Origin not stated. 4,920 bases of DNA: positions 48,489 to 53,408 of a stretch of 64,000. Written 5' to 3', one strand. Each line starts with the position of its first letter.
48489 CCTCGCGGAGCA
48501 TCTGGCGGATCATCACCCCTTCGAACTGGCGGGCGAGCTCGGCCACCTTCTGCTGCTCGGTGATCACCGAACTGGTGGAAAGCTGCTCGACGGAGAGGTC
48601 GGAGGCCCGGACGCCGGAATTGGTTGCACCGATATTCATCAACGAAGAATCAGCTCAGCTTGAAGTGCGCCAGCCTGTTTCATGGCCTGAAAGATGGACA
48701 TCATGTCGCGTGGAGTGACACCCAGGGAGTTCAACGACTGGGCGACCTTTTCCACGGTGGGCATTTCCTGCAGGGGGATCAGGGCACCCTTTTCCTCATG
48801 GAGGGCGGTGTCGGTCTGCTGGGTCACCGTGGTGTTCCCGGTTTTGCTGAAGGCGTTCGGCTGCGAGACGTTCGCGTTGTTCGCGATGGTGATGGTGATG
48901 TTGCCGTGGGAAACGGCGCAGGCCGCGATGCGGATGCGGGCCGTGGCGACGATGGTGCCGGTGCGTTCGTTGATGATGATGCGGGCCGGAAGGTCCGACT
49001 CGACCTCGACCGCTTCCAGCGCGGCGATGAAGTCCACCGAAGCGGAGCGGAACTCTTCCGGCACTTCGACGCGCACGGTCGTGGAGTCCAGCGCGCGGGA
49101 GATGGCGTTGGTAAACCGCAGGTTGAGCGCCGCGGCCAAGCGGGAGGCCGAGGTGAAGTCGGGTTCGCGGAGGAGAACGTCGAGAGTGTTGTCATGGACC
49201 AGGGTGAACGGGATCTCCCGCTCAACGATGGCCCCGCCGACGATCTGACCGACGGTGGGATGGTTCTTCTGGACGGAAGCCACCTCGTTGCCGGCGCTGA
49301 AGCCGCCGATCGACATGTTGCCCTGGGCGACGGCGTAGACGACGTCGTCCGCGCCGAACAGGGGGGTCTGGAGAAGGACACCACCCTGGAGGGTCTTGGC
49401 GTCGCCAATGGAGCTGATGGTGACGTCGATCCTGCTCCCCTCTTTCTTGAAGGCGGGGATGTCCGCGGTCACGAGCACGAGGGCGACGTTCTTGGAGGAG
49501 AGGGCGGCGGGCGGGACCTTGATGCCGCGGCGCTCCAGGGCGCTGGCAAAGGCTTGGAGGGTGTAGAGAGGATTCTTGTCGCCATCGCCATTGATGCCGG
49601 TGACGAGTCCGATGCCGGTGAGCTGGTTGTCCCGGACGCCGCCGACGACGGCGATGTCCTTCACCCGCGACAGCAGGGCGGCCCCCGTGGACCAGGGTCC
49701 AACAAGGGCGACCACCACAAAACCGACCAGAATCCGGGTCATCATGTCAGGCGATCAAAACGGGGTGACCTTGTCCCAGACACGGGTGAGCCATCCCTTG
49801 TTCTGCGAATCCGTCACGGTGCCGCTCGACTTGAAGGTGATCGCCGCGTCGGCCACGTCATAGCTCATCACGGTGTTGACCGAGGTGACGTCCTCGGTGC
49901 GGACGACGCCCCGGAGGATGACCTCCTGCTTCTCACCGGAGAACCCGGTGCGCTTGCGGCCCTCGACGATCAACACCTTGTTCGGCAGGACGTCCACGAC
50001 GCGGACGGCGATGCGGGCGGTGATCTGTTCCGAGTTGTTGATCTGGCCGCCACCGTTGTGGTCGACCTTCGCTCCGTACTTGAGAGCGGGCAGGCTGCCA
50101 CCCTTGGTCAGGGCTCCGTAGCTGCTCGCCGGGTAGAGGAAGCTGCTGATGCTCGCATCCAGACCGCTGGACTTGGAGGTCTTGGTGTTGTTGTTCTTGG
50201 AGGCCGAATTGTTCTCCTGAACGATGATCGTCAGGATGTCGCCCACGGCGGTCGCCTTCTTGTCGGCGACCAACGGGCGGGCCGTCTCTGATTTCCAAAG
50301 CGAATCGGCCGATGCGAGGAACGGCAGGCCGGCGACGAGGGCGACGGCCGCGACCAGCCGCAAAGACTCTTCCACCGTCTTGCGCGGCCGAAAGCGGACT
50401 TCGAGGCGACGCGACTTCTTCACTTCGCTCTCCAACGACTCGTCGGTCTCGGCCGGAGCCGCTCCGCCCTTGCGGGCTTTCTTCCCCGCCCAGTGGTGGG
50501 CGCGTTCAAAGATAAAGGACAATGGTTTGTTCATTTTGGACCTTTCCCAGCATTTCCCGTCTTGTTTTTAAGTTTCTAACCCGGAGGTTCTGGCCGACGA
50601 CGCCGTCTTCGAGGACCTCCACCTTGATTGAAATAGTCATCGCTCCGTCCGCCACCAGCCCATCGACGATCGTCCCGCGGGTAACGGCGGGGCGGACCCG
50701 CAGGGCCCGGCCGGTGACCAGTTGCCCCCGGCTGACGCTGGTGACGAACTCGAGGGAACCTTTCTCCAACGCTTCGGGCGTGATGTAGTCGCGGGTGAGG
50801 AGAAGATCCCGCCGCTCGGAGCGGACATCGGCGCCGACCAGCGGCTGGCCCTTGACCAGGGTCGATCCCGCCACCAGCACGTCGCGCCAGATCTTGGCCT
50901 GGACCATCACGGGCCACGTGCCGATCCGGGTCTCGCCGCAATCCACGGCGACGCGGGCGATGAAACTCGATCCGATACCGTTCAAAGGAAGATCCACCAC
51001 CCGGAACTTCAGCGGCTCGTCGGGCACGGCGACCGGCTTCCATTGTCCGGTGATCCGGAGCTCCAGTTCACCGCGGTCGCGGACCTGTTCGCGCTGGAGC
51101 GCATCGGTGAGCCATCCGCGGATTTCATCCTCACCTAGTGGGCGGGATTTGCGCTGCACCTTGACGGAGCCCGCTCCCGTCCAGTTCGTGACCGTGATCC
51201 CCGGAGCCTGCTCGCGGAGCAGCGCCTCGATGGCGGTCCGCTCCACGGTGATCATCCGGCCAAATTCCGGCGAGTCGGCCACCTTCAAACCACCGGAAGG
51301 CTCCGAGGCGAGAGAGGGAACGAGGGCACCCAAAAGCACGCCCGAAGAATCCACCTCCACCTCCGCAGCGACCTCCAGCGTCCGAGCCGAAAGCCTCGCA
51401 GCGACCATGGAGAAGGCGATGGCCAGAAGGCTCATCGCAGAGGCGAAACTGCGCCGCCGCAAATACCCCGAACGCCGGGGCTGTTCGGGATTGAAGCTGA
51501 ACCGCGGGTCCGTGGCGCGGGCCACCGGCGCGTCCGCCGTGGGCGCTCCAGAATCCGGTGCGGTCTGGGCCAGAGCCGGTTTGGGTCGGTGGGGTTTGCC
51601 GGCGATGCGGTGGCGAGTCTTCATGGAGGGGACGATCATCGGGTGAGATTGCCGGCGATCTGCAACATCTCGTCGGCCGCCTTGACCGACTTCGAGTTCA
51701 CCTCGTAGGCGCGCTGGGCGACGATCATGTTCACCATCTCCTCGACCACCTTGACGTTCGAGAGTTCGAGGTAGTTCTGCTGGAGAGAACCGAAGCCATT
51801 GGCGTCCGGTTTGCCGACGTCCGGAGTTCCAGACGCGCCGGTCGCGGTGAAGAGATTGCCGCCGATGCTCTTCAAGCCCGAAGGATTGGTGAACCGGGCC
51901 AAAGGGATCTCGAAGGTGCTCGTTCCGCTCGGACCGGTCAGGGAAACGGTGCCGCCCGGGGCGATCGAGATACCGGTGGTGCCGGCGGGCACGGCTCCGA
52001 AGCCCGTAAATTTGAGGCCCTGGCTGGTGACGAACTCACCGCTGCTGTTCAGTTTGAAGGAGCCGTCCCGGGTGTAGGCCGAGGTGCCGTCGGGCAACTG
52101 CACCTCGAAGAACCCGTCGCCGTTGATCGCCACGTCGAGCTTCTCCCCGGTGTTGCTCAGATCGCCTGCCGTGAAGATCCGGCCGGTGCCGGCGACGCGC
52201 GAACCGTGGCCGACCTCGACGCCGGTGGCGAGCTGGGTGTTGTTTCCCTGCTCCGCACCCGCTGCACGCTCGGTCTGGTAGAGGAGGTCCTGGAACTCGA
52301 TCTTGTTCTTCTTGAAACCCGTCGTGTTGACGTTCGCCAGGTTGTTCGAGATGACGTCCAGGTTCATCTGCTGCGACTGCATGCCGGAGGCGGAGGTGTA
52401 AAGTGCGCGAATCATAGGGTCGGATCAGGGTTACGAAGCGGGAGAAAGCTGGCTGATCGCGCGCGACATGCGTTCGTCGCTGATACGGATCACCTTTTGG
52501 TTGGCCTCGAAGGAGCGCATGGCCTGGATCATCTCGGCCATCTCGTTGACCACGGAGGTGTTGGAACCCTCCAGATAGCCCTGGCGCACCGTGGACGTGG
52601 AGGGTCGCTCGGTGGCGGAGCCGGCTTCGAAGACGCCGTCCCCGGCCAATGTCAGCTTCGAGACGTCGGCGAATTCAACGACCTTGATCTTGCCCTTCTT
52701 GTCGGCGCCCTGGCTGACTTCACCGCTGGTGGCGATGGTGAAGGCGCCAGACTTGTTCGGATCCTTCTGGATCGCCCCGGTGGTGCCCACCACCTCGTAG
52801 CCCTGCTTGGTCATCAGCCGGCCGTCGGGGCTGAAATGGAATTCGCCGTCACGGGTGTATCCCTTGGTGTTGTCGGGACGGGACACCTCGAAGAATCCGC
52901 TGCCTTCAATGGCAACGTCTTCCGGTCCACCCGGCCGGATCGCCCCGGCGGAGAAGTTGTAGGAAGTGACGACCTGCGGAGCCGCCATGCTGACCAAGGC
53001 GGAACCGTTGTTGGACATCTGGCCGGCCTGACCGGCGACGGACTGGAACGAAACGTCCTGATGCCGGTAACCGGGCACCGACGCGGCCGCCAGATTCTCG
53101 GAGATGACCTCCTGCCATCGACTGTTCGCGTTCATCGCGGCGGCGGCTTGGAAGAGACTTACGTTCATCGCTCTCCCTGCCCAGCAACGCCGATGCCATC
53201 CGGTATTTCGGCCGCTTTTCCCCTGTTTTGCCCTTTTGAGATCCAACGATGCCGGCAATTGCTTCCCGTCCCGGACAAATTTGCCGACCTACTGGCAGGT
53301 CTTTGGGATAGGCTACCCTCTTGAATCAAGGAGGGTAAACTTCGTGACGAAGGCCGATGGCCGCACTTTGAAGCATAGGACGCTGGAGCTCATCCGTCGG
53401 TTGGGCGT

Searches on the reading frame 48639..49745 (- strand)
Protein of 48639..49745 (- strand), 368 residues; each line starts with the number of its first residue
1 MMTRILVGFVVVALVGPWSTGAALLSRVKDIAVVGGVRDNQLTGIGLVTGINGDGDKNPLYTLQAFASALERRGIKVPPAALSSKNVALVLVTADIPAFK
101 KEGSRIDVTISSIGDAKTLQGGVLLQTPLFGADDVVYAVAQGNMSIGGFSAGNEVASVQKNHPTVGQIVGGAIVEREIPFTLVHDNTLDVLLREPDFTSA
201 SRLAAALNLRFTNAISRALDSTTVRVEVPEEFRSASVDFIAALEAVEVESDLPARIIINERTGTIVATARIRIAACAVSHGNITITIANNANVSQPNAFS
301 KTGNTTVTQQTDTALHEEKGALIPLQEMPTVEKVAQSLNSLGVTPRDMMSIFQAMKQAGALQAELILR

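Call 84: search_protein_families(library=pfam, proteins=[window:48639-49745:-], max_evalue=0.1)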
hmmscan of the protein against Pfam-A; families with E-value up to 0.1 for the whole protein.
window:48639-49745:- (368 aa): 1 family
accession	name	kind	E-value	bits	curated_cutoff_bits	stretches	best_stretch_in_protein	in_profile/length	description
PF02119.21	FlgI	-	1.9e-124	415.5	25.3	1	27-366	1-342/343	Flagellar P-ring protein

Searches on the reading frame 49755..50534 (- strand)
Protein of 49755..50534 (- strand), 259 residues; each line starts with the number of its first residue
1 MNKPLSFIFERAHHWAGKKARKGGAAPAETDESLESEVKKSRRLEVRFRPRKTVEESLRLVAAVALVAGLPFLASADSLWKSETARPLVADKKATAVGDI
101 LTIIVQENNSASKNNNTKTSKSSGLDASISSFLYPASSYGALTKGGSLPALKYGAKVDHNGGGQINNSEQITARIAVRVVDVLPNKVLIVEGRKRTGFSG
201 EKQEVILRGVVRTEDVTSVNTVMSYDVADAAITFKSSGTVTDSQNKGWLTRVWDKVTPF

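Call 84: search_protein_families(library=pfam, proteins=[window:49755-50534:-], max_evalue=0.1)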
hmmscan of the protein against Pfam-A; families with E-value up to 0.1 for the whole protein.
window:49755-50534:- (259 aa): 1 family
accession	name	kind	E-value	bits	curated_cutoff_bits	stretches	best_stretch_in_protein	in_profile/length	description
PF02107.21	FlgH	-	6.7e-50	169.5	27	1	75-258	3-172/172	Flagellar L-ring protein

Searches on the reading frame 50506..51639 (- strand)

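Call 56: search_protein_families(library=pfam, proteins=[window:50506-51639:-], max_evalue=0.001)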
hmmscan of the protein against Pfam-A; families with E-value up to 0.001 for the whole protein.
window:50506-51639:- (377 aa): 1 family
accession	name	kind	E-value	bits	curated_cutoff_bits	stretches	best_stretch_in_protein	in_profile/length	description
PF13144.11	ChapFlgA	-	1.6e-16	60.9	23.8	1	253-373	2-120/122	Chaperone for flagella basal body P-ring formation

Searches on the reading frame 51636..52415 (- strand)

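Call 84: search_protein_families(library=pfam, proteins=[window:51636-52415:-], max_evalue=0.1)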
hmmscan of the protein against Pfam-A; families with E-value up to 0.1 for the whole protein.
window:51636-52415:- (259 aa): 3 families
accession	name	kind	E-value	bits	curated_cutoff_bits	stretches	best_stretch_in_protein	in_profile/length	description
PF22692.1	LlgE_F_G_D1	-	1.9e-20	73.2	27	1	96-158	1-63/64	Flagellar hook protein FlgE/F/G D1 domain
PF06429.18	Flg_bbr_C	-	1.5e-19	69.6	23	1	212-256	1-45/46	Flagellar basal body rod FlgEFG protein C-terminal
PF00460.25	Flg_bb_rod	-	5.8e-13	48.9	20.7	1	5-35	1-31/31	Flagella basal body rod protein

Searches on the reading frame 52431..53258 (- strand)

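Call 84: search_protein_families(library=pfam, proteins=[window:52431-53258:-], max_evalue=0.1)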
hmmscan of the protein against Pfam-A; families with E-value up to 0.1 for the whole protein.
window:52431-53258:- (275 aa): 3 families
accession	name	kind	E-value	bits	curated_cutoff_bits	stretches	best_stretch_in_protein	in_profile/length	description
PF22692.1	LlgE_F_G_D1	-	2.4e-17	63.3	27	1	116-182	1-63/64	Flagellar hook protein FlgE/F/G D1 domain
PF06429.18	Flg_bbr_C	-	5.8e-17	61.4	23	1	225-269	1-45/46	Flagellar basal body rod FlgEFG protein C-terminal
PF00460.25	Flg_bb_rod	-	0.0012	19.2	20.7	1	38-65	4-31/31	Flagella basal body rod protein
